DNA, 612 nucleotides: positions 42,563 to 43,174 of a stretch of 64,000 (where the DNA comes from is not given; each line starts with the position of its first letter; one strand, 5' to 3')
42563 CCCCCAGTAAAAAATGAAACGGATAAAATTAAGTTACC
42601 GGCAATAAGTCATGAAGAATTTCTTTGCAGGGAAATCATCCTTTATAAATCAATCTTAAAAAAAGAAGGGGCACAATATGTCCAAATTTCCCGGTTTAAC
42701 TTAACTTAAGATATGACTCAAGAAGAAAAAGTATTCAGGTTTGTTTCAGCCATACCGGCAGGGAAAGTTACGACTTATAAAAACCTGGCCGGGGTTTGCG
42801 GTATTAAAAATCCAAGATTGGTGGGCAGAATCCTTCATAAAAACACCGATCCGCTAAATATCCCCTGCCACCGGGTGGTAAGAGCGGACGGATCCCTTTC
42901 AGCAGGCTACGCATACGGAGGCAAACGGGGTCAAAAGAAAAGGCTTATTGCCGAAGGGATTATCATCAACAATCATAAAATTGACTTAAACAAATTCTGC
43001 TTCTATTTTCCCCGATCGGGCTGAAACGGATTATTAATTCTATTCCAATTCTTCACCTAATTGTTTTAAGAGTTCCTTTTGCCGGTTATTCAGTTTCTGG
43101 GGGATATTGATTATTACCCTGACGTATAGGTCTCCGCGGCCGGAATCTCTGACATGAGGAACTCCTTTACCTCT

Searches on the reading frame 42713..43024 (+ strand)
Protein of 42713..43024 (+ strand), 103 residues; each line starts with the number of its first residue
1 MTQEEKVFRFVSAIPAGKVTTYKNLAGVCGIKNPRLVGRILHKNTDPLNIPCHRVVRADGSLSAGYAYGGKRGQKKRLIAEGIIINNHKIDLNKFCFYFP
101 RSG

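Call 3: search_protein_families(library=pfam, proteins=[window:42713-43024:+], max_evalue=0.01)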
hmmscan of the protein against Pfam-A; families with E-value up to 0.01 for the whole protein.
window:42713-43024:+ (103 aa): 1 family
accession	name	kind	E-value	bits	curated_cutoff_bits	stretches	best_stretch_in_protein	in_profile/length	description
PF01035.26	DNA_binding_1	-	1.1e-21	76.9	27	1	4-82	3-80/81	6-O-methylguanine DNA methyltransferase, DNA binding domain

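Call 4: search_protein_families(library=ncbifam, proteins=[window:42713-43024:+], max_evalue=0.01)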
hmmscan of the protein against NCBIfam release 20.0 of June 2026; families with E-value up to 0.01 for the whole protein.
window:42713-43024:+ (103 aa): 5 families
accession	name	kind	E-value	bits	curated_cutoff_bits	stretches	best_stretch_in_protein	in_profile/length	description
TIGR00589.1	ogt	superfamily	2.3e-15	56.4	46.4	1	4-78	4-76/80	methylated-DNA--[protein]-cysteine S-methyltransferase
NF011964.0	PRK15435.1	equivalog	1.9e-10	40.3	345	1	5-73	273-341/354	bifunctional DNA-binding transcriptional regulator/O6-methylguanine-DNA methyltransferase Ada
NF041132.1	DNA_protcyst_Mta_Thcoc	equivalog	1.2e-08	35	250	1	4-78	94-164/169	methylated-DNA--protein-cysteine methyltransferase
NF003022.0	PRK03887.1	equivalog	1.2e-07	31.7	164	1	4-79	94-165/175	methylated-DNA--protein-cysteine methyltransferase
NF007626.0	PRK10286.1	equivalog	6.7e-07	29.6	192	1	5-73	91-159/171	methylated-DNA--[protein]-cysteine S-methyltransferase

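Call 5: search_protein_families(library=padloc, proteins=[window:42713-43024:+], max_evalue=0.1)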
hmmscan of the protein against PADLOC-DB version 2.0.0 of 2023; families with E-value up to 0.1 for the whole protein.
window:42713-43024:+ (103 aa): 0 families

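Call 34: search_solved_structures(query=window:42713-43024:+, max_evalue=0.001, show_alignments=3)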
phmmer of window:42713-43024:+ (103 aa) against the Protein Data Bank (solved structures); distinct sequences matched with E-value up to 0.001: 38.
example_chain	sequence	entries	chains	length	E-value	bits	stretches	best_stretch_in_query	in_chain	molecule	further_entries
4zyg_A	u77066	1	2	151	4.7e-10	42.8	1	6-82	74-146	Methylated-DNA--protein-cysteine methyltransferase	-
4zye_A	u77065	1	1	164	5.1e-10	42.7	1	6-82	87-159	Methylated-DNA--protein-cysteine methyltransferase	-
4zyd_A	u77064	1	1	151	9.1e-09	38.7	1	6-82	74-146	Methylated-DNA--protein-cysteine methyltransferase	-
1sfe_A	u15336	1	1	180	1.2e-08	38.3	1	4-73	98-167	ADA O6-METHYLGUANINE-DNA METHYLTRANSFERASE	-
4zyh_A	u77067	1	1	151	1.3e-08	38.2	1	6-82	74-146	Methylated-DNA--protein-cysteine methyltransferase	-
3gva_A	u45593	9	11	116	1.3e-08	38.2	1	6-87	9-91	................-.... protein 1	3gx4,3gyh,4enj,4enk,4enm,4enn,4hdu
5llq_A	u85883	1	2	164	1.9e-08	37.7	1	6-82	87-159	Methylated-DNA--protein-cysteine methyltransferase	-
2g7h_A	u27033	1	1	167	2.1e-08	37.5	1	5-87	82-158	Methylated-DNA--protein-cysteine methyltransferase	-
1wrj_A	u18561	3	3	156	6.1e-08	36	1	6-84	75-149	Methylated-DNA--protein-cysteine methyltransferase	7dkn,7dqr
7dqt_A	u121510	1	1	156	2.2e-07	34.2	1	6-84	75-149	Methylated-DNA--protein-cysteine methyltransferase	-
1mgt_A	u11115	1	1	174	4.8e-07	33.1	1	4-82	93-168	PROTEIN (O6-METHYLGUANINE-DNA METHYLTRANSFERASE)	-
6ga0_A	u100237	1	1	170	5e-07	33.1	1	6-84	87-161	Methylated-DNA--protein-cysteine methyltransferase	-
8aes_A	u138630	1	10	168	1.5e-06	31.5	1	6-71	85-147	Methylated-DNA--protein-cysteine methyltransferase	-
7csm_A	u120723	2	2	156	1.6e-06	31.4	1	6-84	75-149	Methylated-DNA--protein-cysteine methyltransferase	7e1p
2kif_A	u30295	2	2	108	2.7e-06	30.7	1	6-95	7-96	O6-methylguanine-DNA methyltransferase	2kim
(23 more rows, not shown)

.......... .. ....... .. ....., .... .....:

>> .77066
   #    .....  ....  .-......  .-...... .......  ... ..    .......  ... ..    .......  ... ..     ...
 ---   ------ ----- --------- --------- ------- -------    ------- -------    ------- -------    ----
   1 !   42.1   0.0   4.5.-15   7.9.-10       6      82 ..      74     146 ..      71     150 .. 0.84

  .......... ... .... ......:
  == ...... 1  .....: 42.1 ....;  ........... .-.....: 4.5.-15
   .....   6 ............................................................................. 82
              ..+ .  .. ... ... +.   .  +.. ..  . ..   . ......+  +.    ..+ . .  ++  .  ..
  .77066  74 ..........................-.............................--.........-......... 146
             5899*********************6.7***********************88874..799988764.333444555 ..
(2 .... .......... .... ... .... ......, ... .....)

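Call 53: find_homologous_proteins(query=window:42713-43024:+, max_evalue=0.00001)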
Query window:42713-43024:+ (103 aa): 79 proteins with E <= 0.00001 among 86 candidates.
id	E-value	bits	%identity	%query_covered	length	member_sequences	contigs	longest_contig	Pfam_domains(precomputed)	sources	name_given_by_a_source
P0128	5.7e-64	231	100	100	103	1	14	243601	PF01035.27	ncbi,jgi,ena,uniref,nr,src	ncbi:hypothetical protein A3D05_05165 [Candidatus Gottesmanbacteria bacterium RIFCSPHIGHO2_02_FULL_4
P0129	1.1e-30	124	62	89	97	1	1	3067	PF01035.27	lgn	-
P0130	7.7e-30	121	59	90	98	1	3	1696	PF01035.27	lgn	-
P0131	3.5e-29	119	59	94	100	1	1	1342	PF01035.27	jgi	jgi:methylated-DNA-protein-cysteine methyltransferase-like protein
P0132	1.4e-28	117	56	91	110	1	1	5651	PF01035.27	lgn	-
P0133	1.5e-28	117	57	93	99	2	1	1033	PF01035.27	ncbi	-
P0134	3.1e-28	116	54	97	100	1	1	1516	PF01035.27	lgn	-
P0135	7.5e-28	115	58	90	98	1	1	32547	PF01035.27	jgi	jgi:methylated-DNA-protein-cysteine methyltransferase-like protein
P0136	1.0e-27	114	63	83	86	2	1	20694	PF01035.27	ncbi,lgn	-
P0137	1.2e-27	114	56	94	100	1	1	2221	PF01035.27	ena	-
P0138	2.6e-27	113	56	94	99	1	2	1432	PF01035.27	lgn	-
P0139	2.8e-27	113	56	93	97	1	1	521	PF01035.27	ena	-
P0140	3.6e-27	112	58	92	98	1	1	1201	PF01035.27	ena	-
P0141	1.3e-26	111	54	93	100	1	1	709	PF01035.27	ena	-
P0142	2.4e-26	110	56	88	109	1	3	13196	PF01035.27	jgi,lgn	-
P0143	7.1e-26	108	59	90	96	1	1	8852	PF01035.27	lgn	-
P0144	7.8e-26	108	57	94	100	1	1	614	PF01035.27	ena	-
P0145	1.3e-25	107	49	96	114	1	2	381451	PF01035.27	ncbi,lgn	-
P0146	1.8e-25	107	56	94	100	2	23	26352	PF01035.27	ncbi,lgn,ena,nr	ncbi:MAG: cysteine methyltransferase [Candidatus Levybacteria bacterium RIFCSPHIGHO2_02_FULL_37_10]|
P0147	1.9e-25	107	54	94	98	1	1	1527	PF01035.27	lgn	-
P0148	3.6e-25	106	58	81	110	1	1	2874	PF01035.27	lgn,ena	-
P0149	4.2e-25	106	53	89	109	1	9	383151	PF01035.27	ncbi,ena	-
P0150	5.5e-25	105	53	94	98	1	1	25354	PF01035.27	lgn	-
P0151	6.2e-25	105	53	94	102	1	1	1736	PF01035.27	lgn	-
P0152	2.0e-24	103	52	91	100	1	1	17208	PF01035.27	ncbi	-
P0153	2.3e-24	103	55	84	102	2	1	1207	PF01035.27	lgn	-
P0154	2.6e-24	103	56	83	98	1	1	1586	PF01035.27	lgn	-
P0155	3.0e-24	103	51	94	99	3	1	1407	PF01035.27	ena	-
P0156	3.0e-24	103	49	94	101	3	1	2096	PF01035.27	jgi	-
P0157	7.2e-24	102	54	90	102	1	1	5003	PF01035.27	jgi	jgi:methylated-DNA-protein-cysteine methyltransferase-like protein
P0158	1.0e-23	101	52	89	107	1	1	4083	PF01035.27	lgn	-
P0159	5.1e-23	99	52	94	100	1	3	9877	PF01035.27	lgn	-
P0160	1.2e-22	98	55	90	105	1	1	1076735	PF01035.27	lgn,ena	-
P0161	1.7e-22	97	51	91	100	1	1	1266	PF01035.27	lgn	-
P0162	8.2e-22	95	48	99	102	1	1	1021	PF01035.27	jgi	jgi:O-6-methylguanine DNA methyltransferase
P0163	1.8e-19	88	45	90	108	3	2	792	PF01035.27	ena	-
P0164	1.2e-18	85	52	87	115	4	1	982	PF01035.27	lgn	-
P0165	3.9e-17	80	44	96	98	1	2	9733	PF01035.27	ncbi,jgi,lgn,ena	-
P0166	2.8e-16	77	47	89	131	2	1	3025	PF01035.27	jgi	jgi:methylated-DNA-[protein]-cysteine S-methyltransferase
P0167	3.4e-16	77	47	94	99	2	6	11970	PF01035.27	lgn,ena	-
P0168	6.1e-16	76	47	92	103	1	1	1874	PF01035.27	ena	-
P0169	7.2e-16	76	49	93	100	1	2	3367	PF01035.27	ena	-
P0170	1.7e-14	72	46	90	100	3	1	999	PF01035.27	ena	-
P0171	1.9e-14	71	45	94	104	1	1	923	PF01035.27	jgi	jgi:O-6-methylguanine DNA methyltransferase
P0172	2.7e-14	71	48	88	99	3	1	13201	PF01035.27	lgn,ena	-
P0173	5.3e-14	70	43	94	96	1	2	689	PF01035.27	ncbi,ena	-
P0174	7.0e-14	70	42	92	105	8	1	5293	PF01035.27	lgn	-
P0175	3.4e-13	67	43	96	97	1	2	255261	PF01035.27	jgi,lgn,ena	-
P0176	3.5e-13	67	44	83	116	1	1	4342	PF01035.27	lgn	-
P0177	3.8e-13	67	47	76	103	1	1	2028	PF01035.27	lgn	-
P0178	1.1e-12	66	44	91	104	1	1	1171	PF01035.27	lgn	-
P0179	2.5e-12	65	40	95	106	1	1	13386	PF01035.27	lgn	-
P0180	3.4e-12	64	44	93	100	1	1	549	PF01035.27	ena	-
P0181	4.0e-12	64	47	78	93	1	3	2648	PF01035.27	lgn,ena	-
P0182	4.5e-12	64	45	92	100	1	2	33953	PF01035.27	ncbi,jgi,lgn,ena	-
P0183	6.6e-12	63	43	91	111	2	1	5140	PF01035.27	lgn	-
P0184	1.1e-11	63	41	92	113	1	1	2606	PF01035.27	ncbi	-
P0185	1.6e-11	62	46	80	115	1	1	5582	PF01035.27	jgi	jgi:methylated-DNA-[protein]-cysteine S-methyltransferase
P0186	4.6e-11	61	45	83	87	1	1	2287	PF01035.27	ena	-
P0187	2.6e-10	58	45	81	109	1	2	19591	PF01035.27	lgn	-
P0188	3.0e-10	58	54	74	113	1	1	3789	PF01035.27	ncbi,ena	-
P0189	1.3e-9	56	46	74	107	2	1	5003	PF01035.27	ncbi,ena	-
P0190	1.7e-9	56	39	93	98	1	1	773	PF01035.27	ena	-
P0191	2.7e-9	55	38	85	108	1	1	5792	PF01035.27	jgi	jgi:methylated-DNA-[protein]-cysteine S-methyltransferase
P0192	6.0e-9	54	44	78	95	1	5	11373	PF01035.27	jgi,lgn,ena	-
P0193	8.0e-9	53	49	79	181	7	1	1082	PF01035.27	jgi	-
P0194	1.0e-8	53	43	78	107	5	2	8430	PF01035.27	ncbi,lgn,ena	-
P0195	1.6e-8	52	40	81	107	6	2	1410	PF01035.27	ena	-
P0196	4.1e-8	51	41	88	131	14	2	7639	PF01035.27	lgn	-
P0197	4.4e-8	51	41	89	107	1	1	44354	PF01035.27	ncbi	-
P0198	4.7e-8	51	44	75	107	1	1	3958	PF01035.27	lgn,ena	-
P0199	4.9e-8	51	42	78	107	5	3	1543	PF01035.27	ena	-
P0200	7.5e-8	50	42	78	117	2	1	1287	PF01035.27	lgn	-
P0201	9.2e-8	50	42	89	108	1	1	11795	PF01035.27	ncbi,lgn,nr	ncbi:MAG: MGMT family protein [Akkermansiaceae bacterium]|nr:MGMT family protein [Akkermansiaceae ba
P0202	4.9e-7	48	47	67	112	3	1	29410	PF01035.27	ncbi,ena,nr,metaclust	ncbi:MAG: hypothetical protein A3B78_01185 [Omnitrophica WOR_2 bacterium RIFCSPHIGHO2_02_FULL_67_20]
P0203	5.4e-7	48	39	83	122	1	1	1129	PF01035.27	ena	-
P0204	7.6e-7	47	44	77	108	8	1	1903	PF01035.27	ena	-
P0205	8.4e-7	47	50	58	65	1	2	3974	PF01035.27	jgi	jgi:O-6-methylguanine DNA methyltransferase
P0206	1.3e-6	46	42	78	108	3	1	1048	PF01035.27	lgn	-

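Call 54: find_encoding_contigs(protein=P0135, flank=3000, max_places=1)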
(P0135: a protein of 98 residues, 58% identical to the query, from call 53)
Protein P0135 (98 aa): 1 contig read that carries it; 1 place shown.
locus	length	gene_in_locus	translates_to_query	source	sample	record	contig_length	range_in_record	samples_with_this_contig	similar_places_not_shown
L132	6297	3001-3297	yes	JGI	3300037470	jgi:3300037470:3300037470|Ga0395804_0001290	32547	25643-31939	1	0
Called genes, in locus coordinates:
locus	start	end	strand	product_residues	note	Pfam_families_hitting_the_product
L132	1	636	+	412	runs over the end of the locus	PF04851:ResIII, PF17757:UvrB_inter, PF27431:UvrB_3rd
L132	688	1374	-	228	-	PF00730:HhH-GPD, PF00633:HHH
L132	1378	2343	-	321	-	PF01207:Dus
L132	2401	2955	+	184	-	-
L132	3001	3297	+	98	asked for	PF01035:DNA_binding_1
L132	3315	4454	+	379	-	PF05970:PIF1, PF13604:AAA_30, PF09848:SLFN-g3_helicase (weak), PF13245:AAA_19, PF01443:Viral_helicase1 (faint), PF18335:SH3_13 (weak), PF13538:UvrD_C_2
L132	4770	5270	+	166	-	-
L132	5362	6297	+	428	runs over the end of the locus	PF00275:EPSP_synthase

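Call 55: find_encoding_contigs(protein=P0136, flank=3000, max_places=1)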
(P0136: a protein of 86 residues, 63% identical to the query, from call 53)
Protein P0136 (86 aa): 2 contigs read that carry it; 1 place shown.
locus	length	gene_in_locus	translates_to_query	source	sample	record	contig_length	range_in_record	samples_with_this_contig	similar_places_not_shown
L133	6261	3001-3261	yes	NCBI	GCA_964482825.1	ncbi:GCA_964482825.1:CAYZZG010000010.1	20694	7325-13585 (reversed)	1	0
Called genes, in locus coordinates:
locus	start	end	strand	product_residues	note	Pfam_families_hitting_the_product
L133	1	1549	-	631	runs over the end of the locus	PF00456:Transketolase_N, PF13292:DXP_synthase_N (faint), PF00676:E1_dh, PF02779:Transket_pyr, PF02780:Transketolase_C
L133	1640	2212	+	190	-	-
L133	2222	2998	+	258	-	PF02673:BacA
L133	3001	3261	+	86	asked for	PF01035:DNA_binding_1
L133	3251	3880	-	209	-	PF18933:PsbP_2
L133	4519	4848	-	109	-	-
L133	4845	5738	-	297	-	-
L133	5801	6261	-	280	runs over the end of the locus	PF00702:Hydrolase, PF13419:HAD_2, PF13242:Hydrolase_like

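Call 56: find_encoding_contigs(protein=P0146, flank=3000, max_places=2)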
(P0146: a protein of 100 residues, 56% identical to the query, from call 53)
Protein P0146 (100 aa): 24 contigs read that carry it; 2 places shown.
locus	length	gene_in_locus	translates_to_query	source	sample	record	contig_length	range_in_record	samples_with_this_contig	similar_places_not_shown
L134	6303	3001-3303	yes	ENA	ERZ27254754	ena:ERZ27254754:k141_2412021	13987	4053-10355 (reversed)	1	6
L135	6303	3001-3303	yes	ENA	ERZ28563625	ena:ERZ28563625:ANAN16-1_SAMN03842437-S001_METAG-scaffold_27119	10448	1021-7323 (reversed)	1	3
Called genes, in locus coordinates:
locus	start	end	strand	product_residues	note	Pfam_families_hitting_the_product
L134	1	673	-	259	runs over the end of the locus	PF02463:SMC_N (faint), PF00005:ABC_tran, PF13304:AAA_21 (faint)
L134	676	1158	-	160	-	-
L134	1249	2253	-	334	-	PF03462:PCRF, PF00472:RF-1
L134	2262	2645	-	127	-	-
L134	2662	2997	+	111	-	PF03819:MazG (weak), PF12643:MazG-like (weak)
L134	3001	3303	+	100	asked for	PF01035:DNA_binding_1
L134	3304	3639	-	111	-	-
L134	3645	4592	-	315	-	-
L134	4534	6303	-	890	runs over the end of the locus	PF07517:SecA_DEAD, PF01043:SecA_PP_bind, PF21090:P-loop_SecA, PF07516:SecA_SW, PF02810:SEC-C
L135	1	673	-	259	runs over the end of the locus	PF02463:SMC_N (faint), PF00005:ABC_tran, PF13304:AAA_21 (faint)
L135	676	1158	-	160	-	-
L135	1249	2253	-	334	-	PF03462:PCRF, PF00472:RF-1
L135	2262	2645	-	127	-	-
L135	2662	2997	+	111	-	PF03819:MazG (weak), PF12643:MazG-like (weak)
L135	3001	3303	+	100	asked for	PF01035:DNA_binding_1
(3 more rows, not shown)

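Call 57: find_encoding_contigs(protein=P0149, flank=3000, max_places=1)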
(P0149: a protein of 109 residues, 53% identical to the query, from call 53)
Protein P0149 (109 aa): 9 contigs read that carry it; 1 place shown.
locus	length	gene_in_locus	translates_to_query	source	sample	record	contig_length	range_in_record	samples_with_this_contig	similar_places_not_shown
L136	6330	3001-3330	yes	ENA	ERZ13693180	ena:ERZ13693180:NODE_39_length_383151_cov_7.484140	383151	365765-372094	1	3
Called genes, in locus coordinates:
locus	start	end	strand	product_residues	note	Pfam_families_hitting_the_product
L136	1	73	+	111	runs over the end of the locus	PF04020:Phage_holin_4_2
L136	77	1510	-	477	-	PF08245:Mur_ligase_M, PF02875:Mur_ligase_C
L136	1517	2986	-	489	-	PF26299:MurL_N, PF26298:MurL_epimerase_C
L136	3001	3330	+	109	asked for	PF01035:DNA_binding_1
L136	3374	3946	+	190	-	-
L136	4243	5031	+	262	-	PF03808:Glyco_tran_WecG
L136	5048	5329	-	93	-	PF12728:HTH_17, PF13411:MerR_1, PF00376:MerR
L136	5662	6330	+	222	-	-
